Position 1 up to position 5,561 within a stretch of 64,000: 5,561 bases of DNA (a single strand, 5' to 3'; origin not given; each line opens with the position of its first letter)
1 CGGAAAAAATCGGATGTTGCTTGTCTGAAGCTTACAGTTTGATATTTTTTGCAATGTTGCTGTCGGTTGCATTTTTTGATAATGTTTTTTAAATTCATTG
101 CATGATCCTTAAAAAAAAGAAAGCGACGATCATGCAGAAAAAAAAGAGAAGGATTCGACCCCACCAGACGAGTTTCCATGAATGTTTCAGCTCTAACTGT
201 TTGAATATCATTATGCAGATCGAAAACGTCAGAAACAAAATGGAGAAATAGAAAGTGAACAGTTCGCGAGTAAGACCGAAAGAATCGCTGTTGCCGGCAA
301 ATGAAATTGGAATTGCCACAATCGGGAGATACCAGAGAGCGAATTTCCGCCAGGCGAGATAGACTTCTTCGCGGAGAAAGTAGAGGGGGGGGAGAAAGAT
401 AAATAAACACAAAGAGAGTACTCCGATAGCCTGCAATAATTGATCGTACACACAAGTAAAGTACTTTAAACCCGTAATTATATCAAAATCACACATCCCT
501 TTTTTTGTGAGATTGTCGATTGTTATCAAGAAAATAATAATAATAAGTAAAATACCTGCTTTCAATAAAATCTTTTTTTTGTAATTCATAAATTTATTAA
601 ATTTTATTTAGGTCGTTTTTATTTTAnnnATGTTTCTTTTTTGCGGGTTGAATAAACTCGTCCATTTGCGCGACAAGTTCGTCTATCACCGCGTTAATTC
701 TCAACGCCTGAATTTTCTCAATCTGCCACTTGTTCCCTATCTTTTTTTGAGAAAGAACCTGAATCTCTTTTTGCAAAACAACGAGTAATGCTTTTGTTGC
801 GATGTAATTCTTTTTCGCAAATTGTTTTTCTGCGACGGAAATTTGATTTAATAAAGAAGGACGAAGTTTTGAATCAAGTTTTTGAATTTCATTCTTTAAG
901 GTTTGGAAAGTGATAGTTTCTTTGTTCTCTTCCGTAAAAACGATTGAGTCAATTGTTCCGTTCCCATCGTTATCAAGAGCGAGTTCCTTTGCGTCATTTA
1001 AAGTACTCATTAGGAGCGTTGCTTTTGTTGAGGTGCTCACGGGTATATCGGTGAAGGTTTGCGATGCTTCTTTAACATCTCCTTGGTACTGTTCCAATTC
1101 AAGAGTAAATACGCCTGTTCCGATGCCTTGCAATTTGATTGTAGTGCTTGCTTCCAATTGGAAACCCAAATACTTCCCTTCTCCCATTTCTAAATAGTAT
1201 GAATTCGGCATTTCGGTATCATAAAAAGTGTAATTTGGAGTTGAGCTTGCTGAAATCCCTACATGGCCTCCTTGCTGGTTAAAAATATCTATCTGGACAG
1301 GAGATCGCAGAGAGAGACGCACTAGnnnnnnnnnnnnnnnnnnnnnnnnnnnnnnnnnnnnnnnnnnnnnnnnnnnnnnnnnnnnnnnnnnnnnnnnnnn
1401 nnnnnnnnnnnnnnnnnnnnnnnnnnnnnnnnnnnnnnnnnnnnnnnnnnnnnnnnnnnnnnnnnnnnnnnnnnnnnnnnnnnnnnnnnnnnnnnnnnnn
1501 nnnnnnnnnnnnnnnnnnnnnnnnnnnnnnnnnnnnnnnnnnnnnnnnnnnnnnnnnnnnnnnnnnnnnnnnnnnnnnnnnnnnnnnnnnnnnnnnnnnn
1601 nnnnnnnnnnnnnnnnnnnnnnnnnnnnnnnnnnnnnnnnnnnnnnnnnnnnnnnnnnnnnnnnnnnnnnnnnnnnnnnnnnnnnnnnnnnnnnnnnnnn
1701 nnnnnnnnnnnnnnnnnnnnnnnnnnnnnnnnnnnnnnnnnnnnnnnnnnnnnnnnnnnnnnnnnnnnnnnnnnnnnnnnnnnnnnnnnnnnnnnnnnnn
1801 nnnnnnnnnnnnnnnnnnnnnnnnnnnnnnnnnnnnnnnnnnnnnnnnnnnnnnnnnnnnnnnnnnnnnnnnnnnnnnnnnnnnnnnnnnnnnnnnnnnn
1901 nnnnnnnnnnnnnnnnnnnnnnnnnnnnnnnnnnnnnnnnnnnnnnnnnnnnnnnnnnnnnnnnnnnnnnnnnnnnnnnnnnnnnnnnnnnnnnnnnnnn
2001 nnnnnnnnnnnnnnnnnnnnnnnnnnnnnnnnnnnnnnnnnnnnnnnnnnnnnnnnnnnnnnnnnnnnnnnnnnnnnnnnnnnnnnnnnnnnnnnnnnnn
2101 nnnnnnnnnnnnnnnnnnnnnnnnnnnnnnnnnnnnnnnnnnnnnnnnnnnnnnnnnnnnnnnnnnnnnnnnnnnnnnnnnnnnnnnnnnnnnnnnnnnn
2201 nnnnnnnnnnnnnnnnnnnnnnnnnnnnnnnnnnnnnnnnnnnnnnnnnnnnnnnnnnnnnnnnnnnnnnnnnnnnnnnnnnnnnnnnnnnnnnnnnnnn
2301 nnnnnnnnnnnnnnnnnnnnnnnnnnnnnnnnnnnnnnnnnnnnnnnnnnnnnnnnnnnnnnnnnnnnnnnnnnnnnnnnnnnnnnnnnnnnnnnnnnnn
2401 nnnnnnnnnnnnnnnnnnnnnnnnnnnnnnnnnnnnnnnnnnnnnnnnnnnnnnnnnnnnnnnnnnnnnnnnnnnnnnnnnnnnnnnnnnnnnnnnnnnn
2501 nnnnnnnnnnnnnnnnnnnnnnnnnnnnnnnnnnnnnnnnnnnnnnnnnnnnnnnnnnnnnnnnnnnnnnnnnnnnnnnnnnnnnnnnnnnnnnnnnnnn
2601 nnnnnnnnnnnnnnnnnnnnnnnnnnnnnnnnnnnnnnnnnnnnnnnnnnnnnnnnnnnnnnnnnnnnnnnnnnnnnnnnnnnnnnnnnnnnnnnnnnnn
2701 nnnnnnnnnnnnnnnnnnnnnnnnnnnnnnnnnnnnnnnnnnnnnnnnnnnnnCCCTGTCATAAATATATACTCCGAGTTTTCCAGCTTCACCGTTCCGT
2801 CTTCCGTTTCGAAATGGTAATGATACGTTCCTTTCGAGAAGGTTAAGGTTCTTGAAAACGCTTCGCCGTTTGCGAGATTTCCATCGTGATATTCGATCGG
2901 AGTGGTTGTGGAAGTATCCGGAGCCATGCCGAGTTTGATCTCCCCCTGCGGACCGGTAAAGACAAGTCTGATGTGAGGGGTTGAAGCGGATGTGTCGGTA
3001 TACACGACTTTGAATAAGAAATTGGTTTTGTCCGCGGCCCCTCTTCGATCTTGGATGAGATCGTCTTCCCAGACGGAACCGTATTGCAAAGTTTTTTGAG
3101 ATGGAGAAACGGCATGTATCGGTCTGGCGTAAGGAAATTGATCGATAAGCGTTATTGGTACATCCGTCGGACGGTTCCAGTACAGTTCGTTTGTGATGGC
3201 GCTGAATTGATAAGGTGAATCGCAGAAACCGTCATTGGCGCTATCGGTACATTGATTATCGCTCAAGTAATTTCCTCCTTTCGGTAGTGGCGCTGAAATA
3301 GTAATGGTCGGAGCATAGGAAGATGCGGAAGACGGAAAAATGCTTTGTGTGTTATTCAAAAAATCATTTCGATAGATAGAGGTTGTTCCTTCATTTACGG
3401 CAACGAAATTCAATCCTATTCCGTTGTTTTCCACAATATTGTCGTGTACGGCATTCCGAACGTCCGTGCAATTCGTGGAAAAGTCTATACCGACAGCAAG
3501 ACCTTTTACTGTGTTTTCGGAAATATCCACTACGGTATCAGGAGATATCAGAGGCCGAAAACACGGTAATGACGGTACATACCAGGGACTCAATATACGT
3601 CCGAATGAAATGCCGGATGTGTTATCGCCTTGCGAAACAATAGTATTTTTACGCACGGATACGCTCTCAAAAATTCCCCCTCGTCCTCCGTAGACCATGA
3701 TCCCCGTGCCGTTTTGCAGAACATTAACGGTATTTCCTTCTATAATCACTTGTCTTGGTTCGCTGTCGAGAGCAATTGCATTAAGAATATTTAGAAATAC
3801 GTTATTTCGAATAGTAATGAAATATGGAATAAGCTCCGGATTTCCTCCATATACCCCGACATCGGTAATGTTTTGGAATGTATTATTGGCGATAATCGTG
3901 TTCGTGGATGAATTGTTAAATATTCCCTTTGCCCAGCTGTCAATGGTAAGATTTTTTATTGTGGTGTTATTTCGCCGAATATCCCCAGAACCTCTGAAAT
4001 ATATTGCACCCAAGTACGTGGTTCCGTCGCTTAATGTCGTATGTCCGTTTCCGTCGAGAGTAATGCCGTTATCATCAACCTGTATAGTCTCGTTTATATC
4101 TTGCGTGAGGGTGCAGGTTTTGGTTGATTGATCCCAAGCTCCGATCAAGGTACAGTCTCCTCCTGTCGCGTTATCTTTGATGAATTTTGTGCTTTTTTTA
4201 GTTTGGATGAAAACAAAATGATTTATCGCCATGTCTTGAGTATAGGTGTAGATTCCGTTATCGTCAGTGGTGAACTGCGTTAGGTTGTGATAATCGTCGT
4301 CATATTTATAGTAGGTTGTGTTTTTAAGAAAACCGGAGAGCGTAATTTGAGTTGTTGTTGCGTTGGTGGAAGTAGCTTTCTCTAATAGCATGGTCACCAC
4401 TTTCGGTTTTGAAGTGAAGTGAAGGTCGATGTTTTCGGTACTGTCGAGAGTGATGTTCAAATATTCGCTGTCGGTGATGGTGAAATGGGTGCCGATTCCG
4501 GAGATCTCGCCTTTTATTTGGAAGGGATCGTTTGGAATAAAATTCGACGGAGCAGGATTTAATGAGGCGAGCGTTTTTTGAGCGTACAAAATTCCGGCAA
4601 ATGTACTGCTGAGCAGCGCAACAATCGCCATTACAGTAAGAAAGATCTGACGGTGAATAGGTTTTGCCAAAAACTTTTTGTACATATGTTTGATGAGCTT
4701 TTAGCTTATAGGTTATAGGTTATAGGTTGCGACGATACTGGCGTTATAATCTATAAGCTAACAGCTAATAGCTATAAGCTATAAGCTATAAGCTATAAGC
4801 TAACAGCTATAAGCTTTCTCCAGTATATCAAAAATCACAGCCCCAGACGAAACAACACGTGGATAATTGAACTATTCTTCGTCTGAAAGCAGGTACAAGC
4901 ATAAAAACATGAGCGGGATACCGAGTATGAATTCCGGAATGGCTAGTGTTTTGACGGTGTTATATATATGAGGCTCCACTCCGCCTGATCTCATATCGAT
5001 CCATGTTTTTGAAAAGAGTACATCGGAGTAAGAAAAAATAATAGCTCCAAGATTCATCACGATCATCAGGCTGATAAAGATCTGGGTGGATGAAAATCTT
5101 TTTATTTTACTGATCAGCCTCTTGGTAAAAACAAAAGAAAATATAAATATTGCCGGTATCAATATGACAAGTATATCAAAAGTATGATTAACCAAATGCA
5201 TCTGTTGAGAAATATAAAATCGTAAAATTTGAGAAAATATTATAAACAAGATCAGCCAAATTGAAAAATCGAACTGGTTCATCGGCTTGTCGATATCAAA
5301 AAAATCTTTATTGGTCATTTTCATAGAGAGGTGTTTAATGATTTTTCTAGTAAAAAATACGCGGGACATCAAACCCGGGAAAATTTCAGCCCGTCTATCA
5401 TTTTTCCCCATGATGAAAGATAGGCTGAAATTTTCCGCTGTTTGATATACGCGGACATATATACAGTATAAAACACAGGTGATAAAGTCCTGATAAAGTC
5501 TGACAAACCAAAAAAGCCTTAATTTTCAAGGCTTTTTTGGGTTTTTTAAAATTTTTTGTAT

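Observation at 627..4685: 1352-aa secreted fusion of a parallel beta-helix module with an LCAT/PDAT-type lipase (AYDWR + GHSMGG)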

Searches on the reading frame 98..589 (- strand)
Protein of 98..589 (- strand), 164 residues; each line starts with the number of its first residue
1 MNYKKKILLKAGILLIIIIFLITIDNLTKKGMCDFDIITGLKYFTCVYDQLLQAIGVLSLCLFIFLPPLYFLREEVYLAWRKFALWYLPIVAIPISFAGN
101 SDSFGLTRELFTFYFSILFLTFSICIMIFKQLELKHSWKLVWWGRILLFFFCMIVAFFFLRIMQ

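Call 62: search_protein_families(library=pfam, proteins=[window:98-589:-], max_evalue=1)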
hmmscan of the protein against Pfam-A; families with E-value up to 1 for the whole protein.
window:98-589:- (164 aa): 0 families

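Call 78: search_protein_families(library=pfam, alignment_id=A6, max_evalue=0.1)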
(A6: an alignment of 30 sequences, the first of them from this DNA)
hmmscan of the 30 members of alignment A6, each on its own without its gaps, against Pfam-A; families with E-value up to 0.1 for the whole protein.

A. member 1, seq(164 aa): 0 families

B. families by the number of members that match (of 30 scanned): 13 families
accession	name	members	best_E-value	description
PF02656.20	DUF202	5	4.1e-05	Domain of unknown function (DUF202)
PF14387.11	DUF4418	2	0.0022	Domain of unknown function (DUF4418)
PF02687.27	FtsX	1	0.00086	FtsX-like permease C-terminal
PF10101.14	DUF2339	1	0.0046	Predicted membrane protein (DUF2339)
PF04403.18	PqiA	1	0.0079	Paraquat-inducible protein A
PF07884.19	VKOR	1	0.0096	Vitamin K epoxide reductase family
PF05313.17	Pox_P21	1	0.014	Poxvirus P21 membrane protein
PF18186.6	SLATT_4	1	0.019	SMODS and SLOG-associating 2TM effector domain family 4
PF19733.4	DUF6223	1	0.022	Family of unknown function (DUF6223)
PF09843.14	DUF2070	1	0.022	Predicted membrane protein (DUF2070)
PF06161.16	DUF975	1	0.074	Protein of unknown function (DUF975)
PF19227.5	Salyut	1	0.079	Salyut domain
PF13630.11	SdpI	1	0.082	SdpI/YfhL protein family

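Call 79: search_solved_structures(query=A6, max_evalue=1)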
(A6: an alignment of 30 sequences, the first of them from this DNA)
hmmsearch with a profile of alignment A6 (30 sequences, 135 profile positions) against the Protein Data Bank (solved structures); distinct sequences matched with E-value up to 1: 0.

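Call 83: search_protein_families(library=ncbifam, proteins=[window:98-589:-], max_evalue=0.01)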
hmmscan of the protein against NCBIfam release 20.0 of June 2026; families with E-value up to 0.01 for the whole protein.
window:98-589:- (164 aa): 0 families

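Call 84: search_protein_families(library=padloc, proteins=[window:98-589:-], max_evalue=0.01)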
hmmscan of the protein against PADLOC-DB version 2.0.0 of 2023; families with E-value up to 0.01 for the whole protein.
window:98-589:- (164 aa): 0 families
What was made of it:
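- On T6SS Tle phospholipase effector with Tli immunity protein: It is a 4-TM protein of unknown function with no similarity to any known family (calls 62, 78, 79, 84).
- Tried and rejected: PADLOC defence models gave no hit for the lipase, the partner or the upstream membrane protein (call 84).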

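Call 96: list_cluster_members(proteins=[P0001, window:98-589:-])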
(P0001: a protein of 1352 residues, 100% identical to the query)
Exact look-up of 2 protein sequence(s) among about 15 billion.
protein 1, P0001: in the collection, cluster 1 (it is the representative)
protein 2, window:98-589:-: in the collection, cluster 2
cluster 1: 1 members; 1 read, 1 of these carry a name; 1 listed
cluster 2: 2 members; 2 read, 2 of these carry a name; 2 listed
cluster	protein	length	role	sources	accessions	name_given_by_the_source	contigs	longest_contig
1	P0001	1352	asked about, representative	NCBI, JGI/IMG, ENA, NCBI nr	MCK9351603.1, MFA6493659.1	MAG: NosD domain-containing protein [Candidatus Paceibacterota bacterium] | pimeloyl-ACP methyl ester carboxylesterase | hypothetical protein [Candidatus Paceibacterota bacterium]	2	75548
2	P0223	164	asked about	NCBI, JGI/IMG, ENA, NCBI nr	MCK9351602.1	MAG: hypothetical protein M0P76_02325 [Candidatus Pacebacteria bacterium] | hypothetical protein | hypothetical protein [Candidatus Paceibacterota bacterium]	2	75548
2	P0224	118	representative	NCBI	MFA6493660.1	MAG: hypothetical protein WCT49_01290 [Candidatus Paceibacterota bacterium]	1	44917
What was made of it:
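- The public annotation ignores the enzyme part (call 96).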

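Call 97: find_homologous_proteins(query=A6, max_evalue=0.001)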
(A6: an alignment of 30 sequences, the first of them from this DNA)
Query A6 (30 sequences) (164 aa, profile of the alignment): 62 proteins with E <= 0.001 among 8000 candidates.
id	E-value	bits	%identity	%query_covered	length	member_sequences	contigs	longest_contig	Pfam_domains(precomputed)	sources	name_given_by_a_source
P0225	2.9e-28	117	32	71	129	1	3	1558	-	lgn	-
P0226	5.6e-26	109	31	27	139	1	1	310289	-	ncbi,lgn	-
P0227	7.1e-26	109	42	84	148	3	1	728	-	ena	-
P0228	2.8e-25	107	38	82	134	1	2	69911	-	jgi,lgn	jgi:hypothetical protein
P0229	3.1e-25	107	30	32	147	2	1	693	-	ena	-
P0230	6.0e-25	106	48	82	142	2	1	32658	-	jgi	jgi:hypothetical protein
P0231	6.4e-25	106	48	82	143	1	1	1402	-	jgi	jgi:hypothetical protein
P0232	2.0e-24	104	39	82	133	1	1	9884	-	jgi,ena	jgi:hypothetical protein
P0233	5.5e-23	100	45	84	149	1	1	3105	-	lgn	-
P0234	3.5e-22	97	39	82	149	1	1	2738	-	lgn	-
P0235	6.2e-22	96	37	82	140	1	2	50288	-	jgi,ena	jgi:hypothetical protein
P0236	7.6e-22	96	47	83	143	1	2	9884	-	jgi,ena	jgi:hypothetical protein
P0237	9.1e-22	96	37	80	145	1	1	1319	-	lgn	-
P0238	1.1e-21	95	34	85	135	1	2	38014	-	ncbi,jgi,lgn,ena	-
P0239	1.5e-21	95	42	82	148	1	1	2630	-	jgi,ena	jgi:hypothetical protein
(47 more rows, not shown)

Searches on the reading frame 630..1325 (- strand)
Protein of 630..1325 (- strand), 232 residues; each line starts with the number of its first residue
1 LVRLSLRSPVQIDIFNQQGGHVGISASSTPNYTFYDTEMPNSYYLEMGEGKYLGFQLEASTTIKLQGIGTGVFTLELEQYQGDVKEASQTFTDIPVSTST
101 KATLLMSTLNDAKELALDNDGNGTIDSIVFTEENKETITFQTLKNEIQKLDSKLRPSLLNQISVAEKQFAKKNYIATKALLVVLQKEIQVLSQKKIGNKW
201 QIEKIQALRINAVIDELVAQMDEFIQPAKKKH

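Call 62: search_protein_families(library=pfam, proteins=[window:630-1325:-], max_evalue=1)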
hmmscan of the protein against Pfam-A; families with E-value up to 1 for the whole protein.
window:630-1325:- (232 aa): 2 families
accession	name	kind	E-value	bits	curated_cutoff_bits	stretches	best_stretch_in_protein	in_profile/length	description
PF20396.3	DUF6689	-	0.086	12.5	27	1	140-203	187-250/275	Family of unknown function (DUF6689)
PF11068.13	YlqD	-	0.12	13.2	27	1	129-216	12-97/131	YlqD protein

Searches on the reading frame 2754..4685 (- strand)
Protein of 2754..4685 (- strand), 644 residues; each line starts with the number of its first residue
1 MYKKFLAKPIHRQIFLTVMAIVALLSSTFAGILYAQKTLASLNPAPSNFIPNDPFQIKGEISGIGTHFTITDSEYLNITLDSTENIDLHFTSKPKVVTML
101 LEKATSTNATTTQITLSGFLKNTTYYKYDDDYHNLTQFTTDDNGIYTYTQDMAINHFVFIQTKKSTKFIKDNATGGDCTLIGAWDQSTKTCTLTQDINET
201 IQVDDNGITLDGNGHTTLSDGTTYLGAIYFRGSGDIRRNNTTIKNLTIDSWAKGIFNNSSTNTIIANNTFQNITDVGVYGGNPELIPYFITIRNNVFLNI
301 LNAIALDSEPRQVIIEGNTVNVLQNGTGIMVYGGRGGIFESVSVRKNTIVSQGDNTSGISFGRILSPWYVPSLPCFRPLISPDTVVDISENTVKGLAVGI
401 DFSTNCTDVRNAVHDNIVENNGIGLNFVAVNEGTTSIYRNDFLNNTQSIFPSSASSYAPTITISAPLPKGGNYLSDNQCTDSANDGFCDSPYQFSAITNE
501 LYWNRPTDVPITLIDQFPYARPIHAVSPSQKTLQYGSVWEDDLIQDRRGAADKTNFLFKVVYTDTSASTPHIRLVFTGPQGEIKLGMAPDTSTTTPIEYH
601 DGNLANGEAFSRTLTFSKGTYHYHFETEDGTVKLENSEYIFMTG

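Call 54: predict_structure(alignment_id=A2)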
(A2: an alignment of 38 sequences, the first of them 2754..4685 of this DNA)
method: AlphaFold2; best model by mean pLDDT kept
length: 644 residues; sequences in the alignment: 38
mean_pLDDT: 77.9   pTM: 0.67
mean pLDDT of the five models: 77.9, 77.8, 76.5, 76.0, 75.3
residues with pLDDT >= 90: 245; 70-90: 186; 50-70: 142; < 50: 71
segments of 3 or more residues with pLDDT < 50: 43-49, 335-337, 367-369, 376-381, 508-529, 542-552, 594-604, 642-644
pLDDT, mean of each block of 10 residues (from residue 1): 76 89 87 66 48 72 97 94 98 91 95 98 95 92 98 95 90 95 97 96 94 94 81 75 96 90 95 93 69 94 85 89 89 59 84 83 56 49 75 92 69 89 82 78 89 64 67 75 71 64 57 39 41 67 39 61 68 82 74 45 50 68 81 64 49
secondary structure, 60 per line:
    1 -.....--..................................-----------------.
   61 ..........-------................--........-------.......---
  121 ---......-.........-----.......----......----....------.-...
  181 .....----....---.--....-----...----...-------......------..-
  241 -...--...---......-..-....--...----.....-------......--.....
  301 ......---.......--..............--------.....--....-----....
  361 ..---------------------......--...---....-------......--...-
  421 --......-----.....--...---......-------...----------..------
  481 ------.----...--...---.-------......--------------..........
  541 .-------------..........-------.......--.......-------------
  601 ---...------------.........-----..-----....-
elements in order: H2-6 H9-42 E60-70 E78-93 E96-103 E111-117 E124-129 E131-139 E145-151 E156-161 E166-169 H178-181 E182-185 E190-193 E200-203 E209-211 E216-218 E226-231 E242-244 E247-249 E253-258 E263-266 E269-271 E276-280 E288-293 E296-306 E310-316 E319-332 E341-345 E348-351 E357-362 E384-389 E392-394 E398-401 E409-414 E417-419 E423-428 E434-438 E441-443 E447-452 E460-462 E492-494 E497-499 H511-516 E531-541 E555-564 E572-578 E581-587 E619-627 E640-643
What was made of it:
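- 4578..4685 (-): aa 1-36: N-terminal export signal or signal-anchor (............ plus 24 uncharged residues). Modelled as a long helix (call 54).
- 3171..4190 (-): aa 166-505: NosD-like right-handed parallel beta-helix. Model (call 54).
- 2757..3098 (-): aa 530-643: beta-rich linker domain, modelled with low confidence. Model pLDDT 40-80 (call 54).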

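Call 63: fold_search(model_id=the predicted structure, library=pdb)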
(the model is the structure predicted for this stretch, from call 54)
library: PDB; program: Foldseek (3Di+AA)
matches with E <= 10: 877; with E <= 0.001: 1
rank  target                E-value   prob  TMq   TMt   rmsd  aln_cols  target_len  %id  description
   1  7c7d_A                1.9e-05  1.00  0.26  0.30  17.4       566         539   13  Crystal structure of the catalytic unit of thermostable GH87 alpha-1,3-glucanase from Streptomyces thermodiastaticus s (released 2020-11-11)
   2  9ozl_B                2.8e-03  1.00  0.23  0.39   9.1       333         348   12  Crystal structure of the polysaccharide lyase RbmB from Vibrio cholerae (released 2026-03-11)
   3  7w1c_C                3.2e-03  0.84  0.21  0.21  24.4       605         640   10  Crystal structure of Klebsiella pneumoniae K1 capsule-specific polysaccharide lyase in a P1 crystal form (released 2022-05-18)
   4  9beh_A                3.8e-03  0.63  0.14  0.15  16.5       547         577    8  Structure of GH110A in complex with galactose-6-sulfate (released 2025-08-27)
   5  8ja4                  4.0e-03  1.00  0.23  0.30   9.6       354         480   12  Structure of the alginate epimerase/lyase (released 2024-05-08)
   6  6kfn                  4.2e-03  0.99  0.18  0.36  11.2       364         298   12  Crystal structure of alginate lyase from Paenibacillus sp. str. FPU-7 (released 2019-10-30)
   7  7osf_A                4.6e-03  1.00  0.29  0.45   6.9       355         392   16  ABC Transporter complex NosDFYL, R-domain 1 (released 2022-06-22)
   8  9qrm_B                5.1e-03  0.44  0.16  0.17  24.3       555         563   10  X-ray structure of Kp32gp38 in complex with K21 pyr5 (released 2025-09-03)
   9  4xlc                  7.0e-03  1.00  0.26  0.28   8.5       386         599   12  Tailspike protein double mutant D339N/E372A of E. coli bacteriophage HK620 (released 2016-01-20)
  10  7w1c_D                7.7e-03  0.87  0.19  0.19  15.2       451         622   10  Crystal structure of Klebsiella pneumoniae K1 capsule-specific polysaccharide lyase in a P1 crystal form (released 2022-05-18)
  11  9ozd_B                9.2e-03  0.99  0.23  0.36   9.8       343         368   13  Crystal structure of the polysaccharide lyase RbmB from Vibrio cholerae bound to Vibrio Polysaccharide (released 2026-03-11)
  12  9k4a_A                9.7e-03  0.84  0.17  0.17  16.1       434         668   11  Cryo-EM structure of depolymerase S2-4 from Klebsiella phage K64-1 (released 2026-03-25)
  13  7w1c_A                1.2e-02  0.60  0.19  0.19  24.2       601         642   10  Crystal structure of Klebsiella pneumoniae K1 capsule-specific polysaccharide lyase in a P1 crystal form (released 2022-05-18)
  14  1nhc_A                1.3e-02  0.84  0.17  0.29  11.4       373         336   12  Structural insights into the processivity of endopolygalacturonase I from Aspergillus niger (released 2003-11-25)
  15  1k5c                  1.4e-02  0.51  0.16  0.26  12.6       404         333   15  Endopolygalacturonase I from Stereum purpureum at 0.96 A resolution (released 2002-06-05)
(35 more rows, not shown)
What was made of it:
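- On Beta-helix polysaccharide lyase / depolymerase: The rest are generic (call 63).
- Closest known: NosD. Same: NosD in PDB 7osf is among the fold matches (TM 0.45 of target, call 63).
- Beta-helix fold matches are to polysaccharide lyases, glucanases and capsule depolymerases (call 63).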

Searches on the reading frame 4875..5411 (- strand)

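Call 62: search_protein_families(library=pfam, proteins=[window:4875-5411:-], max_evalue=1)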
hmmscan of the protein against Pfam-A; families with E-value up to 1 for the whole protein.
window:4875-5411:- (179 aa): 2 families
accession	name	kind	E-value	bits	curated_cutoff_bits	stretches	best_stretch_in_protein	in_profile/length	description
PF07690.21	MFS_1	-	0.0037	16.7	33.4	1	49-129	211-291/347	Major Facilitator Superfamily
PF03526.18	Microcin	-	0.18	12.1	25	1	20-46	22-48/55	Colicin E1 (microcin) immunity protein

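Call 83: search_protein_families(library=ncbifam, proteins=[window:4875-5411:-], max_evalue=0.01)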
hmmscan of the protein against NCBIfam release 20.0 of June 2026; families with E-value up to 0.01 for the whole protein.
window:4875-5411:- (179 aa): 0 families

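Call 84: search_protein_families(library=padloc, proteins=[window:4875-5411:-], max_evalue=0.01)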
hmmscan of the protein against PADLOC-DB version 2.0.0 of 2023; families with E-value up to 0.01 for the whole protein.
window:4875-5411:- (179 aa): 0 families
